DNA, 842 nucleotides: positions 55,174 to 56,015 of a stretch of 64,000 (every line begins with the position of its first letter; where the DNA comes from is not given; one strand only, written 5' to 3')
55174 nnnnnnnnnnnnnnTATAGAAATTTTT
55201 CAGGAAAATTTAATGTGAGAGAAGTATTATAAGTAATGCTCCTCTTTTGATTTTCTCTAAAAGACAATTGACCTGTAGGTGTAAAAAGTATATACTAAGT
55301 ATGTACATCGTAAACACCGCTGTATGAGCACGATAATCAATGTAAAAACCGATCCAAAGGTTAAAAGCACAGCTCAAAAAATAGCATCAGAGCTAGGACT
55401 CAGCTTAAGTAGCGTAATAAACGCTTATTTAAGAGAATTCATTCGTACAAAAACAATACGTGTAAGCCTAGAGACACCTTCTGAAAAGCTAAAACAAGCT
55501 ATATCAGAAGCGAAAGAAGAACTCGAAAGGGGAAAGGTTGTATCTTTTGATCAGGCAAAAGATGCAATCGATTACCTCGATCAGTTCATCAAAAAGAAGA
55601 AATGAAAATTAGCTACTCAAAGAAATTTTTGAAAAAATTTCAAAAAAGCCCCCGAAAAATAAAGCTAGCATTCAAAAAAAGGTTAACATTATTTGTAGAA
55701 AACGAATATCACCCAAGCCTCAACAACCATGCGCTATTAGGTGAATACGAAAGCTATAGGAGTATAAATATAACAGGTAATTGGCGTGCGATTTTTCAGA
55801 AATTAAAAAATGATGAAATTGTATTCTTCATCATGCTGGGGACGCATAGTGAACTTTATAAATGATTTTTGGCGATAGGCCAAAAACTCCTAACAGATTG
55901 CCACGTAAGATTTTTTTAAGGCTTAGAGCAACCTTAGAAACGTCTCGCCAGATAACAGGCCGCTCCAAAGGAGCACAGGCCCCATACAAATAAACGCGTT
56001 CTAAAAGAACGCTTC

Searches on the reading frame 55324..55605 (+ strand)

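Call 43: search_protein_families(library=pfam, proteins=[window:55324-55605:+], max_evalue=0.01)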
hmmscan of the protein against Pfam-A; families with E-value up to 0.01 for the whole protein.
window:55324-55605:+ (93 aa): 2 families
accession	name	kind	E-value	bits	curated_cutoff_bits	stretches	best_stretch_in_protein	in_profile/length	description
PF04221.18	RelB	-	6.2e-08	32.9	22.4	1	4-87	3-81/82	RelB antitoxin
PF19891.5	DUF6364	-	0.00016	22.5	27.3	1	1-67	1-49/70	Family of unknown function (DUF6364)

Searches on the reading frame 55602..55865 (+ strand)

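Call 43: search_protein_families(library=pfam, proteins=[window:55602-55865:+], max_evalue=0.01)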
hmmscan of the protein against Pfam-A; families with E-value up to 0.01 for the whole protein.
window:55602-55865:+ (87 aa): 2 families
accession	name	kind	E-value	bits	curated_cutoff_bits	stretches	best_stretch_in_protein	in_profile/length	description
PF15738.11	YafQ_toxin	-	1.4e-09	38.5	30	1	5-86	5-87/88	Bacterial toxin of type II toxin-antitoxin system, YafQ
PF05016.21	ParE_toxin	-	9.8e-05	23.3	23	1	3-86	1-89/89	ParE toxin of type II toxin-antitoxin system, parDE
